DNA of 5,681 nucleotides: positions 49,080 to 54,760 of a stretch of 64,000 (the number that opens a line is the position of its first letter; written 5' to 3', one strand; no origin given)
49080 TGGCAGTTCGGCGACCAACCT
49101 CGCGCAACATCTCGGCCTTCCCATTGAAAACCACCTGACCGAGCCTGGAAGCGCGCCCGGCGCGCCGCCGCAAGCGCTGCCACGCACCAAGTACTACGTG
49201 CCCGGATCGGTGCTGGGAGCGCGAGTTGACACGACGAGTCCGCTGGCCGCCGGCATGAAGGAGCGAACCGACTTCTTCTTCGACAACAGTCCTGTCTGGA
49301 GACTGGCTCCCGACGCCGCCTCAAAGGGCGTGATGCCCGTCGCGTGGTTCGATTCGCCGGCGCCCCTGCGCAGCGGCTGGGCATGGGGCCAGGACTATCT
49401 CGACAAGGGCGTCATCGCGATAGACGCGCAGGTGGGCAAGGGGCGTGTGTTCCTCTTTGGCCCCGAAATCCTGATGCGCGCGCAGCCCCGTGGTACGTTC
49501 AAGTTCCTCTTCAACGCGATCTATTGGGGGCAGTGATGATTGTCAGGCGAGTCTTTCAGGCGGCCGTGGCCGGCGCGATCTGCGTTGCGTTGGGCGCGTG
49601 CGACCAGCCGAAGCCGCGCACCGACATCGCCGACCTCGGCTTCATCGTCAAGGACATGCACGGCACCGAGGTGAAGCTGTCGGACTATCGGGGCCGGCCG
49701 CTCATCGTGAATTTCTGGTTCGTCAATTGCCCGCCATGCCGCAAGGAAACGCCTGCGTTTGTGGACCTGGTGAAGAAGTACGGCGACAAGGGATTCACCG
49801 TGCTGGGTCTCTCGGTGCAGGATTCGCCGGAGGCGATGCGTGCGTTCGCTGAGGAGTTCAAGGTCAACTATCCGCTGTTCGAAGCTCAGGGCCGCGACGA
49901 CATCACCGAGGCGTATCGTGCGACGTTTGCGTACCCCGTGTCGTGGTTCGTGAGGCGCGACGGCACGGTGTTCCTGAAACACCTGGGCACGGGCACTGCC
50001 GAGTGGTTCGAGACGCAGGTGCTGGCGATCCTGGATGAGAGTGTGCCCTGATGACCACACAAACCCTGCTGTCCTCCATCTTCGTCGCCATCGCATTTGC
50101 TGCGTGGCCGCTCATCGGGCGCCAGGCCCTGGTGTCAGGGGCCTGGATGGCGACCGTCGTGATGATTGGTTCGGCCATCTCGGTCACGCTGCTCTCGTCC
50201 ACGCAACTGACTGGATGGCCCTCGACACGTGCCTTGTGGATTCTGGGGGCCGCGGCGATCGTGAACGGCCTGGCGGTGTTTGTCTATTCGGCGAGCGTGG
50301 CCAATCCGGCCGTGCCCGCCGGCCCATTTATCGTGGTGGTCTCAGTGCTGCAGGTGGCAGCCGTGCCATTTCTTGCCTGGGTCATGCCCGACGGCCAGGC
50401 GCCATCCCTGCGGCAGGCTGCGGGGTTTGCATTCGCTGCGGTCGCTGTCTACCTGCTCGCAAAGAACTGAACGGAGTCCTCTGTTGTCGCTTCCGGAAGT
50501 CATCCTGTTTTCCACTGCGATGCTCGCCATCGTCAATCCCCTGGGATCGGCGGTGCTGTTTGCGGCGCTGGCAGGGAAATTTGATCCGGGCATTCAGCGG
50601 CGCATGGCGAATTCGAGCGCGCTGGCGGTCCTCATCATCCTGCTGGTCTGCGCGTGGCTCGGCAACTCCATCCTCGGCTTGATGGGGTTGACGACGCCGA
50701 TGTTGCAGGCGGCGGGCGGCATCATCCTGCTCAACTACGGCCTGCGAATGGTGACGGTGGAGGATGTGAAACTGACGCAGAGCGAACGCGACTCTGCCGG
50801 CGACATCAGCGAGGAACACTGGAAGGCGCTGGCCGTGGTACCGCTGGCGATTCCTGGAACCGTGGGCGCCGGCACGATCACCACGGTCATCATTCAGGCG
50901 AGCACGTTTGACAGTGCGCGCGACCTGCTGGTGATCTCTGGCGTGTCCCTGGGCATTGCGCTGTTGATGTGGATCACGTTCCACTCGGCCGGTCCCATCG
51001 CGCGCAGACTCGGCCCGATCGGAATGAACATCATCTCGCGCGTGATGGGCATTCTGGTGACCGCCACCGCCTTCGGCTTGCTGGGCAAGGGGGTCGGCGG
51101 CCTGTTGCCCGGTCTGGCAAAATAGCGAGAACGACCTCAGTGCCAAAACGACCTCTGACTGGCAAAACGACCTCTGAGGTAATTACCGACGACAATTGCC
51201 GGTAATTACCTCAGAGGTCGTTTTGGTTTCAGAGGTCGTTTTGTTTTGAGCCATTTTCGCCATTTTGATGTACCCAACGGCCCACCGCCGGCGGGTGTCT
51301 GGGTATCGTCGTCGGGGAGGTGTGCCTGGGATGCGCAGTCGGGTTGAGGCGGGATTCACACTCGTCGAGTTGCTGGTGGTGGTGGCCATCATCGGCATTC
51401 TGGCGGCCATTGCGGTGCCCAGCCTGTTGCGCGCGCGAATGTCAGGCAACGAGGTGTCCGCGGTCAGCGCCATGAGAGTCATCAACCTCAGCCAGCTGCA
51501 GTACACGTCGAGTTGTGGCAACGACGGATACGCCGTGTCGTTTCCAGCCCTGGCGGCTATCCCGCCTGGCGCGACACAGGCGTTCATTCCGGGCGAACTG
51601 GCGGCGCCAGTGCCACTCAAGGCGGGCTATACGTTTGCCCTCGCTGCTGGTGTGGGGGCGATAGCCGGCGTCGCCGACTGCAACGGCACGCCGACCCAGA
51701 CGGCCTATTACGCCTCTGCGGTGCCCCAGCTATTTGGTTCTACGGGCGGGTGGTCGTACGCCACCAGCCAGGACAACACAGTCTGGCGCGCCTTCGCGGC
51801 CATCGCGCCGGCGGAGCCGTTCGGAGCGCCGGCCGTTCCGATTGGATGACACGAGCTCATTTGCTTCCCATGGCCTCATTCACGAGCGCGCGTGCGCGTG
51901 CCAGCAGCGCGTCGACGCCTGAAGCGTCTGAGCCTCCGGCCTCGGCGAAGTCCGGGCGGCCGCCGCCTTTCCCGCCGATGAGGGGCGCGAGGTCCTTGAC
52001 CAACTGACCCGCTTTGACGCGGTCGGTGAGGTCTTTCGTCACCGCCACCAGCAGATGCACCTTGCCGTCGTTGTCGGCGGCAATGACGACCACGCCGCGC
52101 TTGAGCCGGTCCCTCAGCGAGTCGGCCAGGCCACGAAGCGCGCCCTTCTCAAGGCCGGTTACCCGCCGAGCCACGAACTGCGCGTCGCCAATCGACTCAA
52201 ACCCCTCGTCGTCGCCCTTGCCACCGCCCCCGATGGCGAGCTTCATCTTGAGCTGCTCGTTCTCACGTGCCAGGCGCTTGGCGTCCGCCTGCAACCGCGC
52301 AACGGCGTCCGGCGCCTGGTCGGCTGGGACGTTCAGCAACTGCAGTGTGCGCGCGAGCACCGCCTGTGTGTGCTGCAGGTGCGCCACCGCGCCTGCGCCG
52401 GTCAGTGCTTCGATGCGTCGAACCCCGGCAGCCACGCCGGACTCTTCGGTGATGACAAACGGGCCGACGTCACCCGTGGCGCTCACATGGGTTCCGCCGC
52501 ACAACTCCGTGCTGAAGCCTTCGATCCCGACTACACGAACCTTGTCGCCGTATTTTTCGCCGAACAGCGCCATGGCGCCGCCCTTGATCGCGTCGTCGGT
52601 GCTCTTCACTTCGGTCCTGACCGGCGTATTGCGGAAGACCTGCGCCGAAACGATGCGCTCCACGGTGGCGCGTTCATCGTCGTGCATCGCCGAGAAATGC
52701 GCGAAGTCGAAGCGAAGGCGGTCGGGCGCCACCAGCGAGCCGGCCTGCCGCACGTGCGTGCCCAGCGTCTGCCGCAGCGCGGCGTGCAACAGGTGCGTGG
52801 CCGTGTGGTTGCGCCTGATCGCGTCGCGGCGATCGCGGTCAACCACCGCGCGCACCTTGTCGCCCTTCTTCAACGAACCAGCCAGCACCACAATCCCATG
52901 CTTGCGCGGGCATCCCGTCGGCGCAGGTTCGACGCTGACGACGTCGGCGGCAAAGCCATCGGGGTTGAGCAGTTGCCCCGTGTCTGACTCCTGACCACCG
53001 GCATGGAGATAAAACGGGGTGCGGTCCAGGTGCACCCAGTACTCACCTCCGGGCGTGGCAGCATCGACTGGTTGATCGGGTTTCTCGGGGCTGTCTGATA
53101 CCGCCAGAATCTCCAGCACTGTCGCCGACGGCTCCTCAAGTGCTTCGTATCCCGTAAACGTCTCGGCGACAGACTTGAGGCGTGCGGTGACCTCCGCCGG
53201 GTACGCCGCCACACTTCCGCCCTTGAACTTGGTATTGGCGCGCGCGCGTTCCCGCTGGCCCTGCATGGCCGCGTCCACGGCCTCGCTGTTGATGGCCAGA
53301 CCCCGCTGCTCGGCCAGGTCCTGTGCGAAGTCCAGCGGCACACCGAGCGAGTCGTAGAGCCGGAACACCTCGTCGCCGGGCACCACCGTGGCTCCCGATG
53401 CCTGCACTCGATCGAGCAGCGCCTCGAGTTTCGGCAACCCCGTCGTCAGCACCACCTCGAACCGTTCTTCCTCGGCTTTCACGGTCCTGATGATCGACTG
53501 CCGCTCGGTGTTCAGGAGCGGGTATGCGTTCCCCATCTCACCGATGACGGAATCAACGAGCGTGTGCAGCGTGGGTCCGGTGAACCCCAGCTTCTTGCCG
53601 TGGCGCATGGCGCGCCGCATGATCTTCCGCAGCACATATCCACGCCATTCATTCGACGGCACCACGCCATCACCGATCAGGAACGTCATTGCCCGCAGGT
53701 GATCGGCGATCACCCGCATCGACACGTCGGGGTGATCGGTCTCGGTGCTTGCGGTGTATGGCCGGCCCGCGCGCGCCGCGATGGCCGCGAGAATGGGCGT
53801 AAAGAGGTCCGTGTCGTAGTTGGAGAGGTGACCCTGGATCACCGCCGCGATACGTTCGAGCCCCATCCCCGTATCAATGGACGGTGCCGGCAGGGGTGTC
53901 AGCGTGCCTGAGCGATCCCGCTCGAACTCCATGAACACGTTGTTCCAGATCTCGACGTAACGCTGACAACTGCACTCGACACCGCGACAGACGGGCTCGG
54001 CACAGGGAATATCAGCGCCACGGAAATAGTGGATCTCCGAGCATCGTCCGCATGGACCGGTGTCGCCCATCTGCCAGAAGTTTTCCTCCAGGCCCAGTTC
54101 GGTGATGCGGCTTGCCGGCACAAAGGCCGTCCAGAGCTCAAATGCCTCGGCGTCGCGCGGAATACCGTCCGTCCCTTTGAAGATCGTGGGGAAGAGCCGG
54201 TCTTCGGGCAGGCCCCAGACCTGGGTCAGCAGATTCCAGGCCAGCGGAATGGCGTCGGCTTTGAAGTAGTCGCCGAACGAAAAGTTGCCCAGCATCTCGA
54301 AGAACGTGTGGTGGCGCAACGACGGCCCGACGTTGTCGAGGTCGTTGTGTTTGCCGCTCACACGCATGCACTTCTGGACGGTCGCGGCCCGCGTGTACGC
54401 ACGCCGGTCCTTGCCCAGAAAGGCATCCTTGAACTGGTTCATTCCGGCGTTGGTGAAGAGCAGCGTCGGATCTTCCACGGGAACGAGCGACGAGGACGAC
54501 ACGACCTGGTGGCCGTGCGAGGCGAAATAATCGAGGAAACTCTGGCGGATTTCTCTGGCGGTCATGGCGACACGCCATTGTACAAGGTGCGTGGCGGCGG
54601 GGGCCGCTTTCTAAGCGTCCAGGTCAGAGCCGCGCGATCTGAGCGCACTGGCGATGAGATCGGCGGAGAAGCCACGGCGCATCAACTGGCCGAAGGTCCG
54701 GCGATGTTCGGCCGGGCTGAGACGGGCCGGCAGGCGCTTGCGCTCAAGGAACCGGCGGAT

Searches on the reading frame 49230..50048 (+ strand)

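Call 88: search_protein_families(library=pfam, proteins=[window:49230-50048:+], max_evalue=1e-8)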
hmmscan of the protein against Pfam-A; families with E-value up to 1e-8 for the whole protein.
window:49230-50048:+ (273 aa): 2 families
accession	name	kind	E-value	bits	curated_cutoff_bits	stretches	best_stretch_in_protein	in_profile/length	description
PF00578.27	AhpC-TSA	-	1.1e-22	80.8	26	1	138-247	8-121/124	AhpC/TSA family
PF08534.16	Redoxin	-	2.4e-17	63.5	26.6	1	143-254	16-135/148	Redoxin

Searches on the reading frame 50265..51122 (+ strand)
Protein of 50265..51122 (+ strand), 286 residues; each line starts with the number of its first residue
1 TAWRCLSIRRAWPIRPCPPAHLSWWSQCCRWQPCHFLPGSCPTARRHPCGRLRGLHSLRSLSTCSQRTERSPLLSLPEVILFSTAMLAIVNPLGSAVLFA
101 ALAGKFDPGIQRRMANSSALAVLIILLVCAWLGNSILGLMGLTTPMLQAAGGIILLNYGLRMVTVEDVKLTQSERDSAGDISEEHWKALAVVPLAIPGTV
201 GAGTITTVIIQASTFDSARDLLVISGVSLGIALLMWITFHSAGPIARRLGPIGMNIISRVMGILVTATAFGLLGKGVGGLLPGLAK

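Call 88: search_protein_families(library=pfam, proteins=[window:50265-51122:+], max_evalue=1e-8)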
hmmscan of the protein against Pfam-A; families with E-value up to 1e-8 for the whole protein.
window:50265-51122:+ (286 aa): 1 family
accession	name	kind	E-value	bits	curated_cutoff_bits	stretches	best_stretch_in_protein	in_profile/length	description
PF01914.23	MarC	-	1.2e-35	123.3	23.9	1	79-280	4-202/203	MarC family integral membrane protein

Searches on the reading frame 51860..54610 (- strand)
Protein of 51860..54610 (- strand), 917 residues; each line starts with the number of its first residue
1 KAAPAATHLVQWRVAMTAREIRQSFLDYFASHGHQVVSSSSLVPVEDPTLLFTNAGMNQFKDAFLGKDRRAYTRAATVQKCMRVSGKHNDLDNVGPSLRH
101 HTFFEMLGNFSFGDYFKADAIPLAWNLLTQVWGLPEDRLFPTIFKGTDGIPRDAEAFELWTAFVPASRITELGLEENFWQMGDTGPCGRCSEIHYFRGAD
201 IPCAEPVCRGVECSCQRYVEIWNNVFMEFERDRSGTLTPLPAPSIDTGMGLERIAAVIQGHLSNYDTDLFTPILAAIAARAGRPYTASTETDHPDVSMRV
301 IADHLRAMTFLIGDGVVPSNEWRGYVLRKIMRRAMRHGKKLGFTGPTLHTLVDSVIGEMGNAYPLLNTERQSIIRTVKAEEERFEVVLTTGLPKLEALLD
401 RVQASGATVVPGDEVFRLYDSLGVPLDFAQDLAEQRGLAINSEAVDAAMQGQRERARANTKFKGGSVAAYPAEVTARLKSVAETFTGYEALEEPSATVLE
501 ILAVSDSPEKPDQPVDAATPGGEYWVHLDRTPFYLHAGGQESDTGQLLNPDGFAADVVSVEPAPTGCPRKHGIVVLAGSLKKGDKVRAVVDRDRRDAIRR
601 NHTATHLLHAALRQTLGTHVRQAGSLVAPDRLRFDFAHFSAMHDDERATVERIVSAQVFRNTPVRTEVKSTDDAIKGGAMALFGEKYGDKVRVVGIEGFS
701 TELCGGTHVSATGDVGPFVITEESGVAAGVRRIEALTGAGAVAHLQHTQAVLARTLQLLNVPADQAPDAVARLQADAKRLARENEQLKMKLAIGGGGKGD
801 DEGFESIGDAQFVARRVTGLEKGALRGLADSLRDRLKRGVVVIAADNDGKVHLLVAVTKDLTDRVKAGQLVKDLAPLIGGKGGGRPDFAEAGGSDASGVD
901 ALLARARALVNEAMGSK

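Call 88: search_protein_families(library=pfam, proteins=[window:51860-54610:-], max_evalue=1e-8)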
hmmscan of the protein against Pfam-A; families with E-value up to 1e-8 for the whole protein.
window:51860-54610:- (917 aa): 3 families
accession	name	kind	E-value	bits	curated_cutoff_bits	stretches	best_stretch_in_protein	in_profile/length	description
PF01411.24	tRNA-synt_2c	-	3.5e-180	600.6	30.3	1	20-594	1-552/552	tRNA synthetases class II (A)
PF07973.19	tRNA_SAD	-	4.9e-17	62.1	24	1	691-734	1-44/44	Threonyl and Alanyl tRNA synthetase second additional domain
PF02272.25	DHHA1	-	1.8e-16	60.9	25.9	1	810-911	2-101/102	DHHA1 domain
